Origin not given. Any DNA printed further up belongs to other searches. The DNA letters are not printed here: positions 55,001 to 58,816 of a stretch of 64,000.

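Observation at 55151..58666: Compact single-chain acyl-CoA carboxylase with BC-BCCP-CT domain order (1171 aa)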

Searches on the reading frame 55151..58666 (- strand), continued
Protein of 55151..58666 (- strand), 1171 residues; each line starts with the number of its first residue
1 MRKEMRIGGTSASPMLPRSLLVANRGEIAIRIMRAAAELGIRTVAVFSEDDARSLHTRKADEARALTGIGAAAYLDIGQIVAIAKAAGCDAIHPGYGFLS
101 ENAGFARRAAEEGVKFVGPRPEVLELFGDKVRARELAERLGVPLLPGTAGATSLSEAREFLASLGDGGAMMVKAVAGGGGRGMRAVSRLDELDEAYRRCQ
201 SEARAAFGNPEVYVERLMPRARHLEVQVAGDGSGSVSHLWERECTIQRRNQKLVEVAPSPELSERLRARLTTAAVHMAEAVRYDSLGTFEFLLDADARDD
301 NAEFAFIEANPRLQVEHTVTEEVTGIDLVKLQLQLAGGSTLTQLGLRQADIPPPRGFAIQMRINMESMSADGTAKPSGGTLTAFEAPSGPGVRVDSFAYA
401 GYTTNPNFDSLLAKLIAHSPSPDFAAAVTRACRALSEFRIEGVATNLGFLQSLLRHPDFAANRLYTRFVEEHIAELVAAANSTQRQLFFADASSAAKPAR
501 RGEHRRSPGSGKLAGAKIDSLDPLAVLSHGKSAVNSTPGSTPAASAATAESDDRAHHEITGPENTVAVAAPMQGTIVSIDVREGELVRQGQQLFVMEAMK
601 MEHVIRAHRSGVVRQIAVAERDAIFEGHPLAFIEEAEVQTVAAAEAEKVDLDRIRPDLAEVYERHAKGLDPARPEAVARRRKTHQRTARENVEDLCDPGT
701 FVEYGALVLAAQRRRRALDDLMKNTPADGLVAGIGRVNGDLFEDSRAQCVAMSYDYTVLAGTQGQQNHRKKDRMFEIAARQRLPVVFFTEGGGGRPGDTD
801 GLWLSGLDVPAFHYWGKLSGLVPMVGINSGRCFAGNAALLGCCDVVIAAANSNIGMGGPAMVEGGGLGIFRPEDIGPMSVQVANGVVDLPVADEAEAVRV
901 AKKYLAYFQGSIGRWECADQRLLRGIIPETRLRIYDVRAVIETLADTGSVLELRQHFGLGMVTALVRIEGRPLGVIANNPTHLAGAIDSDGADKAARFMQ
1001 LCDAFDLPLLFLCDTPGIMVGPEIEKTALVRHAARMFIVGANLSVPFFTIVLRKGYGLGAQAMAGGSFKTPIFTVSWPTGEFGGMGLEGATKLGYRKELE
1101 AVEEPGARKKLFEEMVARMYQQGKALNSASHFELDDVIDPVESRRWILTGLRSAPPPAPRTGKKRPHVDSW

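Call 56: predict_structure(alignment_id=A2)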
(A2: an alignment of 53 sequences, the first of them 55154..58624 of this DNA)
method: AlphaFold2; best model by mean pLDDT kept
length: 1157 residues; sequences in the alignment: 53
mean_pLDDT: 58.0   pTM: 0.45
mean pLDDT of the five models: 58.0, 57.5, 56.3, 48.7, 48.3
residues with pLDDT >= 90: 122; 70-90: 282; 50-70: 253; < 50: 500
segments of 3 or more residues with pLDDT < 50: 299-303, 348-397, 424-431, 467-547, 555-562, 582-589, 602-615, 624-651, 653-658, 691-715, 742-752, 777-799, 818-822, 841-862, 897-951, 964-983, 999-1079, 1104-1130, 1143-1157
pLDDT, mean of each block of 10 residues (from residue 1): 88 75 90 75 78 74 89 92 77 92 90 90 93 90 93 87 74 90 87 85 85 90 87 64 79 90 93 89 71 76 63 86 90 79 59 44 29 27 24 41 59 70 45 64 77 74 54 29 25 24 27 24 25 26 42 48 56 65 42 66 40 49 44 34 41 49 62 78 76 41 43 56 78 76 38 56 71 59 29 41 60 64 55 70 31 30 54 73 83 58 38 29 40 36 40 56 42 37 52 53 33 39 40 42 34 35 32 41 58 57 42 27 37 53 41 25
secondary structure, 60 per line:
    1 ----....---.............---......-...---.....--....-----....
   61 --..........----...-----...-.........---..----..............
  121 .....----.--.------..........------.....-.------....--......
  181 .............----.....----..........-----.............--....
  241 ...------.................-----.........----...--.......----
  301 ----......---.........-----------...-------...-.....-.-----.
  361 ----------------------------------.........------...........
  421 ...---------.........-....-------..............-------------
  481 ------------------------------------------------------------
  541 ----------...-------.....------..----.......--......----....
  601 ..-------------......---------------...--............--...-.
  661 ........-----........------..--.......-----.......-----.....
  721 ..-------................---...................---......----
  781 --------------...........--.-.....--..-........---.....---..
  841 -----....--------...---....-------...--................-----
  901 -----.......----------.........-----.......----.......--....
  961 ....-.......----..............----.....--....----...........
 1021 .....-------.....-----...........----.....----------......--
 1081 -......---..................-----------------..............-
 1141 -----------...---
elements in order (helices of 4 or more, strands of 3 or more residues): E5-8 H12-24 E28-33 H41-45 E48-51 H57-60 H63-72 E77-79 H89-97 H107-114 H116-125 H140-149 E156-160 E169-172 H175-193 E198-202 E207-216 E222-234 E237-243 H250-266 E272-280 E290-296 H305-310 H314-322 E344-346 H348-352 H395-403 H410-423 H433-441 H443-446 H454-467 E551-553 E561-565 E578-584 E587-592 E597-602 E616-621 H642-653 H660-668 H674-681 H692-698 H704-710 E716-722 H730-733 E734-741 H742-745 H749-767 E771-776 H795-804 E810-814 H820-827 E831-835 H846-849 H864-867 E875-877 H880-895 H906-912 H923-931 H937-943 E948-954 E957-964 H966-972 H977-990 E995-999 H1002-1005 H1010-1025 E1033-1037 H1043-1053 E1058-1062 H1073-1078 H1082-1087 H1091-1108 H1126-1139

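Call 72: predict_structure(alignment_id=A1)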
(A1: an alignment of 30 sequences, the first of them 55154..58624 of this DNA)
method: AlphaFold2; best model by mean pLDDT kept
length: 1157 residues; sequences in the alignment: 30
mean_pLDDT: 84.9   pTM: 0.52
mean pLDDT of the five models: 84.9, 83.1, 81.9, 78.4, 77.9
residues with pLDDT >= 90: 648; 70-90: 363; 50-70: 62; < 50: 84
segments of 3 or more residues with pLDDT < 50: 471-505, 512-545, 585-587, 626-634, 1147-1149
pLDDT, mean of each block of 10 residues (from residue 1): 92 94 96 90 92 88 95 96 88 95 95 94 96 92 94 90 82 91 89 87 93 95 96 91 93 95 96 96 81 94 93 96 94 93 96 82 83 91 88 87 95 94 91 93 91 91 77 31 29 28 50 36 35 31 52 80 85 84 60 86 79 82 55 58 77 85 86 92 94 79 78 84 94 93 66 84 92 85 60 77 91 93 92 95 85 88 92 95 97 93 95 84 96 97 95 96 93 94 95 95 86 89 92 95 94 93 94 83 86 87 90 91 97 89 54 73
secondary structure, 60 per line:
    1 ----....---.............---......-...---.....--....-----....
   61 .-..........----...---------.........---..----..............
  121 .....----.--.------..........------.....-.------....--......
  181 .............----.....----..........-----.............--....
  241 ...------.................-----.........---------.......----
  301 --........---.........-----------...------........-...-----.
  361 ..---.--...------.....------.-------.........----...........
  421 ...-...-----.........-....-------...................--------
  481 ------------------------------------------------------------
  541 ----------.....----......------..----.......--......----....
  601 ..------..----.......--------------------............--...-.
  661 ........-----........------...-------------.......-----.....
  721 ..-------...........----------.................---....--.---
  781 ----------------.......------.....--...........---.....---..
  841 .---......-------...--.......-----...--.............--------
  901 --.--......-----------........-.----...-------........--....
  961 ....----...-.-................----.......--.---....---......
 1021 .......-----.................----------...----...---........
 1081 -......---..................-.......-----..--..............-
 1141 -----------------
elements in order (helices of 4 or more, strands of 3 or more residues): E5-8 H12-24 E28-33 H41-45 E48-51 H57-61 H63-72 E77-79 H89-97 H107-114 H116-125 H140-149 E156-160 E169-172 H175-193 E198-202 E207-216 E222-234 E237-243 H250-266 E272-280 E290-296 H303-310 H314-322 E343-350 E352-354 E360-362 E369-371 E378-382 E397-405 H410-423 E425-427 H433-441 H443-446 H454-472 E551-555 E560-565 E578-584 E587-592 E597-602 E615-621 H642-653 H660-668 H674-681 E688-690 H704-710 E716-722 H730-733 E734-740 H751-767 E771-774 H797-803 E810-814 E817-819 H820-827 E831-835 E839-841 H845-850 H864-869 E875-877 H880-892 H906-911 H923-930 E937-939 E947-954 E957-964 H975-990 E995-1001 H1008-1011 H1015-1027 E1033-1042 H1043-1049 E1060-1062 E1067-1069 H1073-1080 H1082-1087 H1091-1108 H1111-1116 H1126-1139
